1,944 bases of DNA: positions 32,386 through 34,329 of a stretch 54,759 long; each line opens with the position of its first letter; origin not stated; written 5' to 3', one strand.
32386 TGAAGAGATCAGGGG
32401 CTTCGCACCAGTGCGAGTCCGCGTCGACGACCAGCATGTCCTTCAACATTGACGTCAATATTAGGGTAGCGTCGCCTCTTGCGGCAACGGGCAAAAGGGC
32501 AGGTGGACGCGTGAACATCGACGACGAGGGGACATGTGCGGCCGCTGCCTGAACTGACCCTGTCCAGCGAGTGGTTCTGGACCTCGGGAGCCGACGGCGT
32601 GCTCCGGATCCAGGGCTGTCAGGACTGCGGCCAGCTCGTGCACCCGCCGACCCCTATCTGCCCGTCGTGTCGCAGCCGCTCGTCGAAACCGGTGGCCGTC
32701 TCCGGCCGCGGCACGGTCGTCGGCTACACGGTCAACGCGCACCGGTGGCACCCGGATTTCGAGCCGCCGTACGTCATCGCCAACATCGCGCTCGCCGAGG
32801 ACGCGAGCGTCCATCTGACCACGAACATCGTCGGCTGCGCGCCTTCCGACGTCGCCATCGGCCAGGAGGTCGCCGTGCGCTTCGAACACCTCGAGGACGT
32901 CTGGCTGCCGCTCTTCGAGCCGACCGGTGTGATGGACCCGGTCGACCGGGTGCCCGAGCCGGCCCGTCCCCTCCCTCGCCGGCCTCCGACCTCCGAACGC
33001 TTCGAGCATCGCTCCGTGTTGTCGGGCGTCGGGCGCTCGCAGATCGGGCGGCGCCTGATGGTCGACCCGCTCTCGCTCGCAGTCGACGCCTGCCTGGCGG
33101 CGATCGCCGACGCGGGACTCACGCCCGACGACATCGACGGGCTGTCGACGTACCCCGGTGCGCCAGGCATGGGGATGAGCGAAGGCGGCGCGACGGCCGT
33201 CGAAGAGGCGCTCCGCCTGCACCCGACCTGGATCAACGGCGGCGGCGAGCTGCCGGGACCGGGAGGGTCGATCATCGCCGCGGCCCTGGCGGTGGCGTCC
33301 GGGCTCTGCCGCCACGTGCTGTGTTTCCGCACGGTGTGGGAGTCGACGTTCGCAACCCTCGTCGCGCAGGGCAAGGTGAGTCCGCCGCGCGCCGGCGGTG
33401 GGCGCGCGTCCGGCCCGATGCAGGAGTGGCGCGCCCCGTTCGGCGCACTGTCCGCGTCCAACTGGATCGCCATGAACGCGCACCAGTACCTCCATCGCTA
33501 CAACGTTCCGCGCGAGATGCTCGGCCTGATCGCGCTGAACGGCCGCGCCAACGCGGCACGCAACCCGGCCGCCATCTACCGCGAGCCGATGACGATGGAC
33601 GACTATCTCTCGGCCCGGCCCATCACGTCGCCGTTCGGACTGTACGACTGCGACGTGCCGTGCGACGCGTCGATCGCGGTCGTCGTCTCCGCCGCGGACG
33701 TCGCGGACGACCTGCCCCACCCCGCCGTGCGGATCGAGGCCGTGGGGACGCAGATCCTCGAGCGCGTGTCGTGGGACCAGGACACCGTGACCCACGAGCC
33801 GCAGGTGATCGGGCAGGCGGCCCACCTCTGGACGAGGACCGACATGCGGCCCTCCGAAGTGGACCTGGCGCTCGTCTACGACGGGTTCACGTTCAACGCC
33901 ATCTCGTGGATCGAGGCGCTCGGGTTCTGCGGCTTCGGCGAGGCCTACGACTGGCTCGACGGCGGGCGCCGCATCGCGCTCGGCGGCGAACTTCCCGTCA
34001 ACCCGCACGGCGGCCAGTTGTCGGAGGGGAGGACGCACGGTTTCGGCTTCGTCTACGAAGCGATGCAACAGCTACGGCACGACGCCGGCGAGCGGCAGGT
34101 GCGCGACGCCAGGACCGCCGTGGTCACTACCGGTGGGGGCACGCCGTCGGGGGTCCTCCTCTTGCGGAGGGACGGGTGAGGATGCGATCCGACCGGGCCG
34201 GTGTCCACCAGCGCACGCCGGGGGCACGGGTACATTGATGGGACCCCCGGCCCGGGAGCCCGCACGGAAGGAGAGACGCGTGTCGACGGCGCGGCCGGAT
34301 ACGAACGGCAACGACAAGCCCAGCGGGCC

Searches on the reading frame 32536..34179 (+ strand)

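Call 24: search_protein_families(library=pfam, proteins=[window:32536-34179:+], max_evalue=0.0001)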
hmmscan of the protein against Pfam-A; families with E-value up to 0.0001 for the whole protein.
window:32536-34179:+ (547 aa): 3 families
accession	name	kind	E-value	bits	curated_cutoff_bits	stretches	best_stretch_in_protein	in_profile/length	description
PF22691.2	Thiolase_C_1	-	7.8e-31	107.2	28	1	432-537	28-134/144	Thiolase C-terminal domain-like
PF01796.24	OB_ChsH2_C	-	7.9e-15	55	27.1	1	53-117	2-65/65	ChsH2, C-terminal OB-fold domain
PF12172.15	zf-ChsH2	-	1.9e-09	37.6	23.2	1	15-48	1-34/37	ChsH2, rubredoxin-like zinc ribbon domain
